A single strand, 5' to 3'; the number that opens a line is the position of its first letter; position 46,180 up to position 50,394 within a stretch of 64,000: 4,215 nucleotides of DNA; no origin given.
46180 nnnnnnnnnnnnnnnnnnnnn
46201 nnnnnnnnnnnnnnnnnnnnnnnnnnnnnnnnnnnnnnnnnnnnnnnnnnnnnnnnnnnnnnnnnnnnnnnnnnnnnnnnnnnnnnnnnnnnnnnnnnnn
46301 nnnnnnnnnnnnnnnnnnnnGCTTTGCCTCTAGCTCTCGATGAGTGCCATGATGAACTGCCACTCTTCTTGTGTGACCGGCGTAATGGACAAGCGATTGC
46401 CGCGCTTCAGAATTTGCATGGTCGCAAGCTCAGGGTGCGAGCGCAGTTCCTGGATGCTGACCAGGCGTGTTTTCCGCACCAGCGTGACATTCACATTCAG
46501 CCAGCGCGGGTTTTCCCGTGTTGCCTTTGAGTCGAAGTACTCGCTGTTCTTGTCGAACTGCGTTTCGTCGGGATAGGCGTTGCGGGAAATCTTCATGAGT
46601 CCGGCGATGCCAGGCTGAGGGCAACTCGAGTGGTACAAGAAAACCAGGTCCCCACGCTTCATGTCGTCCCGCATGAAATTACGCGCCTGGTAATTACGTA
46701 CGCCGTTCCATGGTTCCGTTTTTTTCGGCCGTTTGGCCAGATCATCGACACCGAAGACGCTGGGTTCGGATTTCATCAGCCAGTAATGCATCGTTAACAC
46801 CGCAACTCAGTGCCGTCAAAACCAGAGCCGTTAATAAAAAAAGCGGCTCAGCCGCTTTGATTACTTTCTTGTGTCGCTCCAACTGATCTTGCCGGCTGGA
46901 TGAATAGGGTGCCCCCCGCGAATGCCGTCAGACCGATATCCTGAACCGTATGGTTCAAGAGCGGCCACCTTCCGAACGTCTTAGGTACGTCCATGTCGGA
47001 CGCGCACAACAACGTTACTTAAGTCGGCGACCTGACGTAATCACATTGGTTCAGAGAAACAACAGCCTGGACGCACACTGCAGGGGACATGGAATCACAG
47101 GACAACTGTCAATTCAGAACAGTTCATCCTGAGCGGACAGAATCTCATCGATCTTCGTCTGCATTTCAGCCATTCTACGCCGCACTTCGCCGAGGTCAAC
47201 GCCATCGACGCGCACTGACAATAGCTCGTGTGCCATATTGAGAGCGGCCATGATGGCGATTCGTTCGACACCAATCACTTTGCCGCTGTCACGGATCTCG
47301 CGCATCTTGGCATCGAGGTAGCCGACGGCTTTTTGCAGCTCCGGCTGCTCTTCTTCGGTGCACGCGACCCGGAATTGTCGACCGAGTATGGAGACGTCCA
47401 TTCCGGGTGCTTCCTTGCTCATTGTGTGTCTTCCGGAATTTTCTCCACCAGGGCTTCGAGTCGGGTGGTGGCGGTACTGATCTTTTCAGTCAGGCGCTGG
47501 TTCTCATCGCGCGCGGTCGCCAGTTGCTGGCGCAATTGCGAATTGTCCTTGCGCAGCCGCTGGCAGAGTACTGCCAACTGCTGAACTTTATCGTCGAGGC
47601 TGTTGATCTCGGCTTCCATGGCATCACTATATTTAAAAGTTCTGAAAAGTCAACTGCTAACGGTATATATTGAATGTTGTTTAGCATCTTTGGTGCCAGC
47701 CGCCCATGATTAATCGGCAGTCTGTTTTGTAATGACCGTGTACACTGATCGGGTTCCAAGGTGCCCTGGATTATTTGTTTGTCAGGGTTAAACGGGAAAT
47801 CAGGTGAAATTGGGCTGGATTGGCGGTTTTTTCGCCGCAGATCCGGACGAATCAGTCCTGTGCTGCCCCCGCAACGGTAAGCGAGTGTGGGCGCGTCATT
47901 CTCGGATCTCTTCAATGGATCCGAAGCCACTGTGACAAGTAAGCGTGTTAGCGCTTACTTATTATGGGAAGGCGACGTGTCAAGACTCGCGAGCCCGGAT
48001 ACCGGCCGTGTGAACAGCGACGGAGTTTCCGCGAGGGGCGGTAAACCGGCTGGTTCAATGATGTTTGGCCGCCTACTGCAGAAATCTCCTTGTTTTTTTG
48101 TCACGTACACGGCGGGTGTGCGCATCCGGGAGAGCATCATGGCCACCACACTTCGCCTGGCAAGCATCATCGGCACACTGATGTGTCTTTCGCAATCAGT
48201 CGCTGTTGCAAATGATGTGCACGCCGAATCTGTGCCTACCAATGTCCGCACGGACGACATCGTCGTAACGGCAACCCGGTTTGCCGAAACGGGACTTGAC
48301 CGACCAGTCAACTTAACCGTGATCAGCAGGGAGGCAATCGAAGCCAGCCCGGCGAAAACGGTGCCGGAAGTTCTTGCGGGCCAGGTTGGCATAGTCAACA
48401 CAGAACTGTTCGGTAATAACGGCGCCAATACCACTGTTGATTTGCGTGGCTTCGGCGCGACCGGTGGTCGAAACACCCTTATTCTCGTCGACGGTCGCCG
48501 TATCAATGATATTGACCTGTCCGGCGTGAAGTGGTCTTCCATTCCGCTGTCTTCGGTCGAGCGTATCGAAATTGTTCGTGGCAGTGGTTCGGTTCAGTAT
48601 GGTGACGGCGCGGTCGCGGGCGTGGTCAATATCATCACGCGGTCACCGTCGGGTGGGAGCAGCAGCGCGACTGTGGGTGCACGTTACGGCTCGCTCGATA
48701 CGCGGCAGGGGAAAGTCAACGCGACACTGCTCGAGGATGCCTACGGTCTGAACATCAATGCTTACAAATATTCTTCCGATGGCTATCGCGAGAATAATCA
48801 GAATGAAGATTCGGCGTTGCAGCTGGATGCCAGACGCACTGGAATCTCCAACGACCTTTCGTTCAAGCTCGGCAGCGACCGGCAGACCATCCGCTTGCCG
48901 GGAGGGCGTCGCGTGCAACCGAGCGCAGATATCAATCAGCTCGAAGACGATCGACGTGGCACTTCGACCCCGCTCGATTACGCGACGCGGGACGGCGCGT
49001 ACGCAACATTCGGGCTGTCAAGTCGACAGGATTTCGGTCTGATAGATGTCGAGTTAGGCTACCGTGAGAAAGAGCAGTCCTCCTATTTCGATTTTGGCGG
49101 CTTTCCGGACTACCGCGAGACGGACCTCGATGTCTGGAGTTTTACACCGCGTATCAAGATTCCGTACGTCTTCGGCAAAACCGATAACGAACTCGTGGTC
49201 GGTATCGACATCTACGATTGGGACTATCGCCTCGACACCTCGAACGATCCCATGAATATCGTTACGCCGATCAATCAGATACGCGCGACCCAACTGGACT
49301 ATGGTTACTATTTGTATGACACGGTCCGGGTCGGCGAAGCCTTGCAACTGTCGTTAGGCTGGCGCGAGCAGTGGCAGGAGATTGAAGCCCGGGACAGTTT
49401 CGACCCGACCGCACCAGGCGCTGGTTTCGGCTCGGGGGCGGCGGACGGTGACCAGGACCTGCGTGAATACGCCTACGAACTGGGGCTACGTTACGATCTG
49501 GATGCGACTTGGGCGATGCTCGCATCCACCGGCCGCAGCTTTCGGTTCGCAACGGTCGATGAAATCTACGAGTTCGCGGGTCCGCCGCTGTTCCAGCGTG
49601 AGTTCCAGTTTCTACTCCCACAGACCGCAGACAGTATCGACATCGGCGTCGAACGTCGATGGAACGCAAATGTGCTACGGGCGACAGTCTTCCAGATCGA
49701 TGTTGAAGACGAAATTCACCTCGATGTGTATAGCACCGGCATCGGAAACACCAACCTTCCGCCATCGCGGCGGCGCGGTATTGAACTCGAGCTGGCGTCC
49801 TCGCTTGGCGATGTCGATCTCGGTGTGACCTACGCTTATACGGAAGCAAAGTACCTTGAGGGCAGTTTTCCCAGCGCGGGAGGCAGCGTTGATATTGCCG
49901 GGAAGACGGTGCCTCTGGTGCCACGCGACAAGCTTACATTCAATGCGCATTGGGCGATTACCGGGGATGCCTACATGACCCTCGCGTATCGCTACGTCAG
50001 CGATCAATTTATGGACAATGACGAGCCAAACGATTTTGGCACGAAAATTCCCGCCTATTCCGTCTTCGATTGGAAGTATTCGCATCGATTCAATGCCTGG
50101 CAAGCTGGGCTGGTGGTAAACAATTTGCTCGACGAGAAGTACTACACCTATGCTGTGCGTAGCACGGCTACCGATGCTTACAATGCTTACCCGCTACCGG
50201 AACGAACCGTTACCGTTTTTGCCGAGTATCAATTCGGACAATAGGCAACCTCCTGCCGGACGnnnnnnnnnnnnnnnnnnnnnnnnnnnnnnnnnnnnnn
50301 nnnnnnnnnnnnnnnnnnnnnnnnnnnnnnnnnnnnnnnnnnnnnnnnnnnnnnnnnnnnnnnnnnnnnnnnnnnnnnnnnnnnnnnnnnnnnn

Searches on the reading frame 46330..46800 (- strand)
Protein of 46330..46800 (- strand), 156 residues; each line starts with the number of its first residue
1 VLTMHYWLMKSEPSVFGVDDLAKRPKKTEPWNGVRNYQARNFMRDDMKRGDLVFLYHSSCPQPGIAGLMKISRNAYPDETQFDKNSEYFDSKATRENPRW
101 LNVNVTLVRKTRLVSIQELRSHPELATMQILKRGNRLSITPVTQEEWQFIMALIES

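Call 41: search_protein_families(library=ncbifam, proteins=[window:46330-46800:-], max_evalue=0.00001)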
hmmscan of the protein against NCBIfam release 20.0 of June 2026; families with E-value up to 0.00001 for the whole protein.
window:46330-46800:- (156 aa): 0 families

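Call 42: search_protein_families(library=pfam, proteins=[window:46330-46800:-], max_evalue=0.00001)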
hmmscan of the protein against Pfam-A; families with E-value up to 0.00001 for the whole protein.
window:46330-46800:- (156 aa): 1 family
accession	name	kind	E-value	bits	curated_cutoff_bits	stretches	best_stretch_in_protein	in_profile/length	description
PF01878.24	EVE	-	3.8e-54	183.1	23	1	6-152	2-144/145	EVE domain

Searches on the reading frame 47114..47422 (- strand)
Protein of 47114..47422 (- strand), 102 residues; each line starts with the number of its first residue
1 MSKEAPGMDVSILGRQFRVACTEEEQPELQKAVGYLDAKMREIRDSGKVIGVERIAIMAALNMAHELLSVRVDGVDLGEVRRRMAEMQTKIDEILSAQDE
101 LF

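Call 46: search_protein_families(library=pfam, proteins=[window:47114-47422:-], max_evalue=0.000001)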
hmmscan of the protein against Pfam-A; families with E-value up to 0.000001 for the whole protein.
window:47114-47422:- (102 aa): 1 family
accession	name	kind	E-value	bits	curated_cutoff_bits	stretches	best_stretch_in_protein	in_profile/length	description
PF05164.18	ZapA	-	1.3e-23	83.5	23.8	1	9-91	2-88/88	Cell division protein ZapA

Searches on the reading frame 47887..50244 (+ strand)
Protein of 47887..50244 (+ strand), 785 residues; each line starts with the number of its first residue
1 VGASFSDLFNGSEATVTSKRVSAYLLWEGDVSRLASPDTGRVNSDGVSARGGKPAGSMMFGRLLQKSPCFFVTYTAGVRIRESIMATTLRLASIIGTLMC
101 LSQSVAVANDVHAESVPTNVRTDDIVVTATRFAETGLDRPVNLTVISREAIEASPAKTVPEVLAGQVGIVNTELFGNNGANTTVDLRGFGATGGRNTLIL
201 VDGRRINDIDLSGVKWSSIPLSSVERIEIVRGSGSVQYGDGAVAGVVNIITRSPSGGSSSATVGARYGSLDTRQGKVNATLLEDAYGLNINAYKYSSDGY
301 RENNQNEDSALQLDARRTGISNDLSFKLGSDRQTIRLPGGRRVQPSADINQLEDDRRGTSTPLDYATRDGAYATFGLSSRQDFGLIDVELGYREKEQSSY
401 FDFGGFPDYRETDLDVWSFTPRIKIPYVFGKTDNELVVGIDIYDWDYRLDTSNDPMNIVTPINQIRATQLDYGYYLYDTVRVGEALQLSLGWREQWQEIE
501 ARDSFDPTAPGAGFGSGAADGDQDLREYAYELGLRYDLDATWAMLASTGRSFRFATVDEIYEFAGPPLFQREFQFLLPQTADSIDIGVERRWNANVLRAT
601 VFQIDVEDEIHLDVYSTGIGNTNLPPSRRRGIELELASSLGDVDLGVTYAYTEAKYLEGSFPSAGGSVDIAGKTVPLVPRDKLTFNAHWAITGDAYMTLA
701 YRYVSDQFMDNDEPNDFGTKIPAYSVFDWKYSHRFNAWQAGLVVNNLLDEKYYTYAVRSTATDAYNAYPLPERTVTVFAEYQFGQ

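Call 46: search_protein_families(library=pfam, proteins=[window:47887-50244:+], max_evalue=0.000001)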
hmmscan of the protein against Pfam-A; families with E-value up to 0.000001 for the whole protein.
window:47887-50244:+ (785 aa): 2 families
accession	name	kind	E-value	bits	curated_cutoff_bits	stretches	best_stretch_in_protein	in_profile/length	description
PF00593.30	TonB_dep_Rec_b-barrel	-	2.9e-33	116.8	27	1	307-747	11-436/436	TonB dependent receptor-like, beta-barrel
PF07715.20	Plug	-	1.9e-22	80.2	23.9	1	138-246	4-107/107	TonB-dependent Receptor Plug Domain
